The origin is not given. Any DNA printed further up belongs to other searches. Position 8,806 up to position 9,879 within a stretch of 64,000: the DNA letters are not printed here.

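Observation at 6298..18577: A 12-kb same-strand string of 16 genes couples FAS-II genes to sugar-type enzymes, an ABC importer and a nucleoside hydrolase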

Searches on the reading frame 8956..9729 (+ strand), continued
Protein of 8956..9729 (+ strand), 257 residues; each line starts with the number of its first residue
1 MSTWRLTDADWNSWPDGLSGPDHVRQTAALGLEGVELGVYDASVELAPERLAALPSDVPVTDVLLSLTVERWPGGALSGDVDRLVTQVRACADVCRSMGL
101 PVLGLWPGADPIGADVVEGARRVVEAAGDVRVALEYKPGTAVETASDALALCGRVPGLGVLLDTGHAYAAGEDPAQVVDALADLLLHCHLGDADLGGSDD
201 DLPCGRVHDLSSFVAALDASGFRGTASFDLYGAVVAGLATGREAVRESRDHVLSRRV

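Call 23: search_protein_families(library=ncbifam, proteins=[L012:7128-8804:-, L023:17474-18673:+, L023:4163-4954:-, L023:8925-10004:+, L023:16709-17425:-], max_evalue=1e-8)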
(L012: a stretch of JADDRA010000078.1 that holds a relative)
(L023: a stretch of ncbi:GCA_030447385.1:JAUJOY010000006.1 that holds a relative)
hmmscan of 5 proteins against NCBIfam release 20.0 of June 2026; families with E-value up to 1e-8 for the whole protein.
L012:7128-8804:- (558 aa): 24 families
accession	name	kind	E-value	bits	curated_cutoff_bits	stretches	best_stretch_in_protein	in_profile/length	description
NF049973.1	radical_Rv1681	equivalog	3.4e-78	262.9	380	1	299-557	72-326/326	Rv1681 family radical SAM protein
NF045574.1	sacti_mat_StsB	exception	2.4e-18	66.2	625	1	308-467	105-261/466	StsB family radical SAM/SPASM domain sactipeptide maturase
TIGR04250.1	SCM_rSAM_ScmE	equivalog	2.8e-18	66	400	1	307-464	11-167/358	SynChlorMet cassette radical SAM/SPASM protein ScmE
TIGR04251.1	SCM_rSAM_ScmF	equivalog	1.3e-16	61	400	1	301-474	6-181/353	SynChlorMet cassette radical SAM/SPASM protein ScmF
NF050035.1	rSAM_WgK_link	exception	1.6e-16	60.3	650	1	307-454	17-163/367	radical SAM/SPASM peptide maturase WgkB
TIGR04545.1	rSAM_ahbD_hemeb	equivalog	4.1e-16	59.3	500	1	307-468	8-168/339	heme b synthase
TIGR04053.2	TIGR04053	equivalog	5.7e-16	58.7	395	1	302-469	12-180/366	TIGR04053 family radical SAM/SPASM domain-containing protein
TIGR04466.1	rSAM_BlsE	equivalog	1.4e-15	57.6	400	1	307-469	11-169/327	cytosylglucuronate decarboxylase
TIGR03962.1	mycofact_rSAM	equivalog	1.6e-15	57.1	265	1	306-476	19-187/339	mycofactocin radical SAM maturase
NF012164.0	AlbA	equivalog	2.8e-15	55.7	850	1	306-467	120-280/442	subtilosin maturase AlbA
TIGR02666.1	moaA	equivalog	7.1e-15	54.8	284.05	1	308-470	19-188/336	GTP 3',8-cyclase MoaA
TIGR04055.1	rSAM_NirJ2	equivalog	2.2e-14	53.7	500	1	303-470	5-169/326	putative heme d1 biosynthesis radical SAM protein NirJ2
TIGR04546.1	rSAM_ahbC_deAc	equivalog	1.4e-13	50.4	650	1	302-467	43-205/390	12,18-didecarboxysiroheme deacetylase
TIGR04347.1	pseudo_SAM_Halo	equivalog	1.8e-13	50.5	525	1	302-494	42-231/390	TIGR04347 family pseudo-SAM/SPASM protein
TIGR04167.1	rSAM_SeCys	equivalog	1.7e-12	47.2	300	1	301-438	10-147/303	arsenosugar biosynthesis radical SAM (seleno)protein ArsS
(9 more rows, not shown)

L023:17474-18673:+ (399 aa): 1 family
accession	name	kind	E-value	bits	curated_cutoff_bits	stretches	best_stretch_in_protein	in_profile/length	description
NF009410.0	PRK12771.1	subfamily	9.2e-09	34.4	516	0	5-46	137-178/566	NAD(P)-binding protein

L023:4163-4954:- (263 aa): 7 families
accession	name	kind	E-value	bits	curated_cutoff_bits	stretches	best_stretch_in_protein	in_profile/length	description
TIGR02067.1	his_9_HisN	equivalog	5.8e-86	288.1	275.15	1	8-259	2-252/252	histidinol-phosphatase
TIGR01331.1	bisphos_cysQ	equivalog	5.8e-29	101.4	228.8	1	15-234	9-229/250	3'(2'),5'-bisphosphate nucleotidase CysQ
NF009321.0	PRK12676.1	equivalog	1.1e-23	83.7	264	1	32-236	34-233/264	bifunctional fructose-bisphosphatase/inositol-phosphate phosphatase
NF008027.1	PRK10757.1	equivalog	8.9e-17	60.9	332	1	42-258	40-257/267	inositol-1-monophosphatase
TIGR01330.1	bisphos_HAL2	equivalog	3.3e-14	52.5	267.05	1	74-130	130-185/359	3'(2'),5'-bisphosphate nucleotidase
NF008182.0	PRK10931.1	equivalog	1.3e-13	50.6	379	1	30-234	25-225/246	3'(2'),5'-bisphosphate nucleotidase CysQ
NF010678.0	PRK14076.1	equivalog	1.1e-10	41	493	1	50-235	50-254/570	bifunctional NADP phosphatase/NAD kinase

L023:8925-10004:+ (359 aa): 2 families
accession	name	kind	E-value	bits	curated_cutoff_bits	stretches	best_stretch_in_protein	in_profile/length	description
TIGR04022.1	sulfur_SfnB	equivalog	4.1e-16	58.8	430.9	1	12-224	13-225/391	SfnB family sulfur acquisition oxidoreductase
NF049984.1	Rv1679_FadE16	equivalog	1.6e-10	40.7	600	1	22-171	13-167/371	Rv1679 family acyl-CoA dehydrogenase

L023:16709-17425:- (238 aa): 4 families
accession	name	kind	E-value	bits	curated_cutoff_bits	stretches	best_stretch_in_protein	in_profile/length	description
NF004489.0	PRK05819.1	subfamily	6.9e-14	51.7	230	1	86-208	85-209/236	DeoD-type purine-nucleoside phosphorylase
TIGR00107.1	deoD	equivalog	3.7e-11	43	232.25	1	87-208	82-205/232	purine-nucleoside phosphorylase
NF009914.0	PRK13374.1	subfamily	1.6e-10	41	338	1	86-206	85-207/235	DeoD-type purine-nucleoside phosphorylase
TIGR01718.1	Uridine-psphlse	equivalog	6.2e-09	35.5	280.3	0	52-202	46-211/245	uridine phosphorylase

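Call 28: search_solved_structures(query=window:8956-9729:+, max_evalue=0.01)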
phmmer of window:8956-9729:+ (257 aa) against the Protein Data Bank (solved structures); distinct sequences matched with E-value up to 0.01: 9.
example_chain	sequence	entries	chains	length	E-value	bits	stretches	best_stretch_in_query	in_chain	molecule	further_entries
3ktc_A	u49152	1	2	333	1.1e-08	38.2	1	66-229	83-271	Xylose isomerase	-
8z1i_A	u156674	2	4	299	0.00034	23.4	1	146-205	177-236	Art22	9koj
4kw2_A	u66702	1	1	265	0.00045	23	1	128-229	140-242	Uncharacterized protein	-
3cny_A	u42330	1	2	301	0.00057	22.7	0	126-195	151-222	Inositol catabolism protein IolE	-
7nnl_B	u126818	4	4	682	0.0049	19.6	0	48-142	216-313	Potassium-transporting ATPase ATP-binding subunit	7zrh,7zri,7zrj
7bgy_B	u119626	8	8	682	0.0071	19.1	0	48-142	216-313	Potassium-transporting ATPase ATP-binding subunit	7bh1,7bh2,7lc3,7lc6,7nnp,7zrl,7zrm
5mrw_B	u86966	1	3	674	0.0071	19.1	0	48-142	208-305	Potassium-transporting ATPase ATP-binding subunit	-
6hra_B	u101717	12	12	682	0.0073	19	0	48-142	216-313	Potassium-transporting ATPase ATP-binding subunit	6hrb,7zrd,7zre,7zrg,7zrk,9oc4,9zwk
5hmq_A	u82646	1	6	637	0.008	18.9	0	21-234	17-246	4-hydroxyphenylpyruvate dioxygenase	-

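Call 34: search_solved_structures(query=L026:3931-5004:+, max_evalue=0.001)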
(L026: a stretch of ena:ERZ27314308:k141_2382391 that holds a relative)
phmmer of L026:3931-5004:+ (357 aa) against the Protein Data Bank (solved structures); distinct sequences matched with E-value up to 0.001: 51.
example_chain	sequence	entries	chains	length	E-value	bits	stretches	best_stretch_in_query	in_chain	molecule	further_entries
3nf4_A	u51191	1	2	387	8.3e-18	67.9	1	9-202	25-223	acyl-CoA dehydrogenase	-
8ciw_A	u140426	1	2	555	7.9e-12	48.2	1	13-164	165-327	(2S)-methylsuccinyl-CoA dehydrogenase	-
2dvl_A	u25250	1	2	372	1.8e-11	47.1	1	11-338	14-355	Acyl-CoA dehydrogenase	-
3pfd_A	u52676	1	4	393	3.6e-11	46.1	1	13-198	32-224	Acyl-CoA dehydrogenase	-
1ws9_A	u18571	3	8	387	1.8e-10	43.8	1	14-161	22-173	acyl-CoA dehydrogenase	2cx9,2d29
1ukw_A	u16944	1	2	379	1.3e-09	41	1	9-346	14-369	acyl-CoA dehydrogenase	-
9w60_A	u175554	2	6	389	9.1e-09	38.2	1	13-160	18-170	Butyryl CoA dehydrogenase apo protein | Butyryl CoA Dehydrogenase with FAD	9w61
4n5f_A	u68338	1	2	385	1.6e-08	37.3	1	12-350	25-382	Putative acyl-CoA dehydrogenase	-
2ix5_A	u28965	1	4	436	1.8e-08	37.2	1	39-217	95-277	ACYL-COENZYME A OXIDASE 4, PEROXISOMAL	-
2ix6_A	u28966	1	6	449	1.9e-08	37.1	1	39-217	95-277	ACYL-COENZYME A OXIDASE 4, PEROXISOMAL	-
4u83_A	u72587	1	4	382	2.7e-08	36.6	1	11-161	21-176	Acyl-CoA dehydrogenase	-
7w0j_A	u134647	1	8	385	2.7e-08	36.6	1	14-349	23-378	Acyl-CoA dehydrogenase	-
8i4p_A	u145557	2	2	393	2.9e-08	36.5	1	14-350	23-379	Acyl-CoA dehydrogenase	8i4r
3d6b_A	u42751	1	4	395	3.9e-08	36.1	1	37-211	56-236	Glutaryl-CoA dehydrogenase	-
3eom_A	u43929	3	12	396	3.9e-08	36.1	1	37-211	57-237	Glutaryl-CoA dehydrogenase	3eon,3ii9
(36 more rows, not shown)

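Call 38: search_protein_families(library=ncbifam, proteins=[L012:6197-7099:-, L017:8889-10004:+, L026:3931-5004:+, L021:8857-9936:+, L023:4998-6215:-, L023:6212-7393:-, L023:7719-8609:+, L023:8621-8866:+, L023:7396-7662:-], max_evalue=0.000001)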
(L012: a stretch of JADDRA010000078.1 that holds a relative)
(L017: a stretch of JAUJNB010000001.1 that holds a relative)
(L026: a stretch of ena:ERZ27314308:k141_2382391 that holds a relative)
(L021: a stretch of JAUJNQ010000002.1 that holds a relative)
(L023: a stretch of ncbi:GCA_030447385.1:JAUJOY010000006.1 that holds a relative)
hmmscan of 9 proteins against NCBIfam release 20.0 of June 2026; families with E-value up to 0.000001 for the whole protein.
L012:6197-7099:- (300 aa): 4 families
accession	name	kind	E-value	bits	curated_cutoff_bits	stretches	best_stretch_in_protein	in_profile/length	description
TIGR01098.1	3A0109s03R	subfamily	6.9e-50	169.9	112.05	1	10-261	7-252/253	phosphate/phosphite/phosphonate ABC transporter substrate-binding protein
TIGR03431.1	PhnD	equivalog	1.3e-49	169.2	261.1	1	6-295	2-285/288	phosphonate ABC transporter substrate-binding protein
TIGR04553.1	ABC_peri_selen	hypoth_equivalog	5.1e-29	101.5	250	1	59-299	16-265/266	putative selenate ABC transporter substrate-binding protein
NF049985.1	SBP_like_Rv1680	exception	5.8e-11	42.6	400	1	81-180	36-134/268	Rv1680 family SBP-like protein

L017:8889-10004:+ (371 aa): 4 families
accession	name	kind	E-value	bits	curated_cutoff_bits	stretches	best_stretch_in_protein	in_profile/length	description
TIGR04022.1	sulfur_SfnB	equivalog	2.3e-12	46.5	430.9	1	19-227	11-219/391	SfnB family sulfur acquisition oxidoreductase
NF049984.1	Rv1679_FadE16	equivalog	1.2e-08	34.6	600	1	30-178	12-163/371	Rv1679 family acyl-CoA dehydrogenase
NF045652.1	ProlPCPDhRedW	equivalog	2.5e-08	33.2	650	1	51-224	40-223/376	L-prolyl-[peptidyl-carrier protein] dehydrogenase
NF042972.1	AcrlCoAredClosAcrC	equivalog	9.6e-08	31.1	640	1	22-223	15-224/378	acryloyl-CoA reductase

L026:3931-5004:+ (357 aa): 4 families
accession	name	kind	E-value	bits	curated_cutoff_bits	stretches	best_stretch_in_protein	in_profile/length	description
TIGR04022.1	sulfur_SfnB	equivalog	4.1e-18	65.4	430.9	1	9-218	12-221/391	SfnB family sulfur acquisition oxidoreductase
NF049984.1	Rv1679_FadE16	equivalog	2.6e-11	43.4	600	1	19-182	12-180/371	Rv1679 family acyl-CoA dehydrogenase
NF045652.1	ProlPCPDhRedW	equivalog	3.2e-08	32.8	650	1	21-207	22-217/376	L-prolyl-[peptidyl-carrier protein] dehydrogenase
NF042972.1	AcrlCoAredClosAcrC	equivalog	5.1e-08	32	640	1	11-119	16-125/378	acryloyl-CoA reductase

L021:8857-9936:+ (360 aa): 0 families

L023:4998-6215:- (405 aa): 20 families
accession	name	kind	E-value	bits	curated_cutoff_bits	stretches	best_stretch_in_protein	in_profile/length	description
NF052270.1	Staph_DH_FadE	equivalog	2.4e-110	369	600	1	22-404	12-399/400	acyl-CoA dehydrogenase FadE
NF042972.1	AcrlCoAredClosAcrC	equivalog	1.1e-63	215.2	640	1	42-399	16-377/378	acryloyl-CoA reductase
NF045552.1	GlutCoADH_Des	equivalog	5.6e-54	183.8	470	1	41-398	15-379/387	glutaryl-CoA dehydrogenase Acd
NF058590.1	AcCoDHFadEBacil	equivalog_domain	6e-53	180.3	600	1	41-395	31-407/586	acyl-CoA dehydrogenase FadE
NF043006.1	CyhCrbnylCoADH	equivalog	4.3e-46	157.6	650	1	43-399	16-376/380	cyclohexane-1-carbonyl-CoA dehydrogenase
NF045652.1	ProlPCPDhRedW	equivalog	9.2e-46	156.4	650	1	69-398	38-373/376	L-prolyl-[peptidyl-carrier protein] dehydrogenase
NF042439.1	SulpropCoADesulf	equivalog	4.5e-43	147.4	600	1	42-399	4-371/379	3-sulfinopropanoyl-CoA desulfinase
NF053553.1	prodigi_MBC_PigA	equivalog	4.1e-42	144.7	500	1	61-398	35-379/381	prodigiosin MBC biosynthesis dehydrogenase PigA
TIGR03207.1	cyc_hxne_CoA_dh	equivalog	5.3e-41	140.6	575.35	1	42-397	12-370/372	cyclohexanecarboxyl-CoA dehydrogenase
NF008997.0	PRK12341.1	equivalog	3e-40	138.5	537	1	59-398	34-376/382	acyl-CoA dehydrogenase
NF002885.1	PRK03354.1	equivalog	2e-36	125.8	540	1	60-398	35-373/378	crotonobetainyl-CoA dehydrogenase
NF007000.1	PRK09463.1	subfamily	1.1e-21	76.9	600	1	67-366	78-400/726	acyl-CoA dehydrogenase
TIGR03203.1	pimD_small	equivalog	5.5e-21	75.1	652.7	1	125-386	99-364/378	pimeloyl-CoA dehydrogenase small subunit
NF009586.0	PRK13026.1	subfamily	6.3e-17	61.1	608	1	124-366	172-435/777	acyl-CoA dehydrogenase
TIGR03204.1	pimC_large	equivalog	5.3e-15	55.2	623.85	1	121-323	98-301/395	pimeloyl-CoA dehydrogenase large subunit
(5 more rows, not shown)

L023:6212-7393:- (393 aa): 20 families
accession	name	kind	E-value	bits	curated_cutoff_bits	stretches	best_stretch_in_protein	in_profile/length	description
TIGR03150.1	fabF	equivalog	2.8e-130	434.7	493.75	1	8-390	1-406/407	beta-ketoacyl-ACP synthase II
NF005589.0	PRK07314.1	subfamily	1.2e-126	422.8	387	1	7-390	3-409/413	beta-ketoacyl-ACP synthase II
NF004970.0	PRK06333.1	subfamily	7.7e-108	361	525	1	43-390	61-419/424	beta-ketoacyl-ACP synthase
NF006274.0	PRK08439.1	equivalog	7.7e-91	304.9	621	1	40-390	48-403/406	beta-ketoacyl-ACP synthase II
NF006434.0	PRK08722.1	equivalog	1.1e-85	288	759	1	7-390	3-411/414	beta-ketoacyl-ACP synthase II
NF004618.0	PRK05952.1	equivalog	3.1e-76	256.8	455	1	9-391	3-381/384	beta-ketoacyl-ACP synthase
NF005916.1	PRK07910.1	equivalog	4.1e-75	253.3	560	1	58-391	77-416/418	KasA/KasB family beta-ketoacyl-ACP synthase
NF006587.0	PRK09116.1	equivalog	5.8e-71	239.4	470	1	42-390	51-404/408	beta-ketoacyl-ACP synthase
NF006618.0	PRK09185.1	subfamily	8.7e-71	239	407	1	83-391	91-391/394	beta-ketoacyl-ACP synthase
NF005076.0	PRK06501.1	equivalog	1.7e-69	234.7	629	1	133-391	155-421/425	beta-ketoacyl-ACP synthase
NF005935.0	PRK07967.1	equivalog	4.5e-67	226.6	630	1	8-390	2-401/406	beta-ketoacyl-ACP synthase I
NF058662.1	cispenta_AmcF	equivalog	3.9e-61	207.1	325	1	133-390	109-367/369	cispentacin biosynthesis acyltransferase subunit AmcF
NF005490.0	PRK07103.1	equivalog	3.2e-50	171.4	445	1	43-390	61-410/414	polyketide beta-ketoacyl:acyl carrier protein synthase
NF045894.1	PKS_plus_SDR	equivalog_domain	5e-39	133.8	1740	1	110-390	130-424/1515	type I polyketide synthase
NF041183.1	Pks2_ls1_myc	equivalog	3.3e-37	127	2400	1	130-358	150-379/2086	sulfolipid-1 biosynthesis phthioceranic/hydroxyphthioceranic acid synthase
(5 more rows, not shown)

L023:7719-8609:+ (296 aa): 8 families
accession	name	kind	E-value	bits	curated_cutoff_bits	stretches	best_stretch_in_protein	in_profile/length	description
TIGR00128.1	fabD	equivalog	4.5e-74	249.5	260.9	1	2-278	2-287/290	ACP S-malonyltransferase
TIGR03131.1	malonate_mdcH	equivalog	1.7e-68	231.2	297.9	1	4-289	2-287/297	malonate decarboxylase subunit epsilon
NF045894.1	PKS_plus_SDR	equivalog_domain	8.1e-46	156.3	1740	1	3-284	532-820/1515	type I polyketide synthase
TIGR02813.1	omega_3_PfaA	subfamily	2.8e-36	123.8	1010.1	1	48-280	642-882/2582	polyketide-type polyunsaturated fatty acid synthase PfaA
NF037941.1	PKS_NbtC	equivalog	1.1e-16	60.1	1150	1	4-210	98-310/1027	nocobactin polyketide synthase NbtC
NF037940.1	PKS_MbtD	equivalog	6.4e-15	54.3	1150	1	59-265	157-361/978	mycobactin polyketide synthase MbtD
NF040607.1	mycolic_Pks13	equivalog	8.2e-15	53.3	2100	1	79-269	747-945/1680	polyketide synthase Pks13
NF041183.1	Pks2_ls1_myc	equivalog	1.4e-12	45.4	2400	1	78-280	614-816/2086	sulfolipid-1 biosynthesis phthioceranic/hydroxyphthioceranic acid synthase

L023:8621-8866:+ (81 aa): 11 families
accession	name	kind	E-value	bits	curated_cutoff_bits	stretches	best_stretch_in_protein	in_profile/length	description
NF002150.0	PRK00982.1-4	subfamily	7.9e-18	64.5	66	1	1-78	1-78/80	acyl carrier protein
NF002147.0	PRK00982.1-1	equivalog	9.6e-18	63.8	84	1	3-76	5-78/83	acyl carrier protein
NF002148.0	PRK00982.1-2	subfamily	1.1e-17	63.6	71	1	4-78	3-77/79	acyl carrier protein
TIGR00517.1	acyl_carrier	equivalog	2.2e-16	59.5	70.45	1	5-77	3-75/77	acyl carrier protein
NF040636.1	AcpM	exception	2.6e-16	59.4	146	1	5-75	5-75/93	meromycolate extension acyl carrier protein AcpM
NF002151.0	PRK00982.1-5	equivalog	1.3e-14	54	92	1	5-75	3-73/78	acyl carrier protein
NF002149.0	PRK00982.1-3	equivalog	2.1e-14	53.2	106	1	9-78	7-76/78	acyl carrier protein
NF009104.0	PRK12449.1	equivalog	4.8e-11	42.4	70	1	22-79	22-79/80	acyl carrier protein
NF006031.0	PRK08172.1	equivalog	1.4e-09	38.4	76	1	15-70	14-69/82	acyl carrier protein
NF058660.1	cispen_ACP_AmcB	equivalog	9.6e-09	35.3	80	1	17-77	15-77/80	cispentacin biosynthesis acyl carrier protein AmcB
NF003757.0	PRK05350.1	equivalog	2.3e-07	30.9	65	1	1-76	2-77/83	acyl carrier protein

L023:7396-7662:- (88 aa): 10 families
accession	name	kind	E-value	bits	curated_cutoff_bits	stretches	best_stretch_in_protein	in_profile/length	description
NF002148.0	PRK00982.1-2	subfamily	2.9e-13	49.5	71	1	5-72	3-70/79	acyl carrier protein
TIGR00517.1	acyl_carrier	equivalog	6.1e-12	45.2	70.45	1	7-76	4-73/77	acyl carrier protein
NF009104.0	PRK12449.1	equivalog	2.3e-11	43.5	70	1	3-79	2-79/80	acyl carrier protein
NF002151.0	PRK00982.1-5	equivalog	3.4e-11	43.1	92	1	5-70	2-67/78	acyl carrier protein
NF002149.0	PRK00982.1-3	equivalog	1.7e-10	40.7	106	1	6-69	3-66/78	acyl carrier protein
NF004533.0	PRK05883.1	equivalog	2.2e-08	33.8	72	1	4-76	21-93/100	acyl carrier protein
NF002150.0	PRK00982.1-4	subfamily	2.9e-08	33.8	66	1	13-76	12-75/80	acyl carrier protein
NF040636.1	AcpM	exception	1.6e-07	31.2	146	1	14-86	13-85/93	meromycolate extension acyl carrier protein AcpM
NF002147.0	PRK00982.1-1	equivalog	3.7e-07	29.9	84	1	6-76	7-77/83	acyl carrier protein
NF058660.1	cispen_ACP_AmcB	equivalog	4.1e-07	30.1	80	1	20-79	17-78/80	cispentacin biosynthesis acyl carrier protein AmcB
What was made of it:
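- On Housekeeping type-II FAS operon (fabD-fabH-acpP-fabF): The same holds for the L023 orthologues (call 38).
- The fusion is Rv1681-family-like (263 bits, below the 380 cutoff), and the ACAD-X hits include the Rv1679 family weakly (calls 23, 38).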

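Call 65: predict_structure(alignment_id=A1)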
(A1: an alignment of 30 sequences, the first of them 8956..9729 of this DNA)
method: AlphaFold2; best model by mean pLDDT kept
length: 257 residues; sequences in the alignment: 30
mean_pLDDT: 95.2   pTM: 0.92
mean pLDDT of the five models: 95.2, 93.5, 92.9, 92.6, 91.6
residues with pLDDT >= 90: 238; 70-90: 16; 50-70: 3; < 50: 0
segments of 3 or more residues with pLDDT < 50: none
pLDDT, mean of each block of 10 residues (from residue 1): 88 89 94 97 96 93 97 97 99 98 97 98 98 97 98 98 97 98 98 83 94 97 96 93 97 89
secondary structure, 60 per line:
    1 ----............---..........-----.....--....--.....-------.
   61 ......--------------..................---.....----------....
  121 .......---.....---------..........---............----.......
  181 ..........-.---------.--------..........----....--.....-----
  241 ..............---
elements in order: E5-9 H10-16 H20-29 E35-39 H42-45 H48-52 E60-66 H81-98 E102-106 H117-127 E131-135 H145-154 E158-163 H164-169 H174-184 E185-190 H211-220 E225-228 H231-235 H241-254
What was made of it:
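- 8956..9729 (+): Metal-dependent sugar isomerase/epimerase-fold TIM barrel, from a small family. AF2 model pLDDT 95 (call 65).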

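Call 67: fold_search(model_id=the predicted structure, library=pdb)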
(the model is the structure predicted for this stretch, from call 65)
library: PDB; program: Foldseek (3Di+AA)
matches with E <= 10: 1649; with E <= 0.001: 272
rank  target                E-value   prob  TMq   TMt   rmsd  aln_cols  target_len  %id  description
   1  9koj_A                1.6e-12  1.00  0.79  0.73   4.0       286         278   17  Crystal structure of the isomerase Art22 (released 2025-07-30)
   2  3ktc_A                1.6e-12  1.00  0.74  0.59   3.5       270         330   23  Crystal structure of Putative sugar isomerase (YP_050048.1) from ERWINIA CAROTOVORA ATROSEPTICA SCRI1043 at 1.54 A res (released 2009-12-22)
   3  2zvr_B                2.8e-12  1.00  0.74  0.73   3.9       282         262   17  Crystal structure of a D-tagatose 3-epimerase-related protein from Thermotoga maritima (released 2009-03-10)
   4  7cj9_H                3.9e-12  1.00  0.75  0.68   4.7       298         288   18  Crystal structure of N-terminal His-tagged D-allulose 3-epimerase from Methylomonas sp. with additional C-terminal res (released 2021-04-21)
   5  8z1i_B                4.1e-12  1.00  0.80  0.76   3.4       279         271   17  Crystal structure of the isomerase Art22 with ethylene glycol (released 2025-04-16)
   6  9zmv                  5.0e-12  1.00  0.75  0.66   4.4       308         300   15  Crystal structure of an Iole protein from Brucella melitensis (orthorhombic P form) (released 2025-12-24)
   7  4pgl_A                5.3e-12  1.00  0.73  0.64   4.7       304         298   20  Crystal structure of engineered D-tagatose 3-epimerase PcDTE-ILS6 (released 2014-10-22)
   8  3cqi_B                6.0e-12  1.00  0.77  0.73   3.6       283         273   19  Crystal Structure of L-xylulose-5-phosphate 3-epimerase UlaE (form B) complex with sulfate (released 2008-11-25)
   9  4pgl_B                6.4e-12  1.00  0.78  0.70   3.6       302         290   20  Crystal structure of engineered D-tagatose 3-epimerase PcDTE-ILS6 (released 2014-10-22)
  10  4q7i_B                6.4e-12  1.00  0.73  0.65   4.9       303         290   18  Crystal structure of engineered thermostable D-tagatose 3-epimerase PcDTE-Var8 (released 2014-10-22)
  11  8z1i_A                6.8e-12  1.00  0.78  0.74   3.6       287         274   17  Crystal structure of the isomerase Art22 with ethylene glycol (released 2025-04-16)
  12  5b7y_A                6.8e-12  1.00  0.70  0.67   5.5       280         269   17  Crystal Structure of Hyperthermophilic Thermotoga maritima L-Ketose-3-Epimerase with Co2+ (released 2017-03-15)
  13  7cj5_A                7.7e-12  1.00  0.77  0.69   4.2       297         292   18  Crystal structure of homo dimeric D-allulose 3-epimerase from Methylomonas sp. in complex with D-fructose (released 2021-04-28)
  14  3cny_A                8.7e-12  1.00  0.71  0.62   4.8       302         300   16  Crystal structure of a putative inositol catabolism protein iole (iole, lp_3607) from lactobacillus plantarum wcfs1 at (released 2008-04-08)
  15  9zmw_A                9.2e-12  1.00  0.76  0.66   4.2       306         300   14  Crystal structure of a Iole protein from Brucella melitensis (orthorhombic P form 2) (released 2025-12-24)
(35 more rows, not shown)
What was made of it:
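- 8956..9729 (+): Foldseek neighbours are Art22, 3KTC, ketose 3-epimerases, UlaE, IolE and xylose isomerase (TM 0.7-0.8; call 67).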
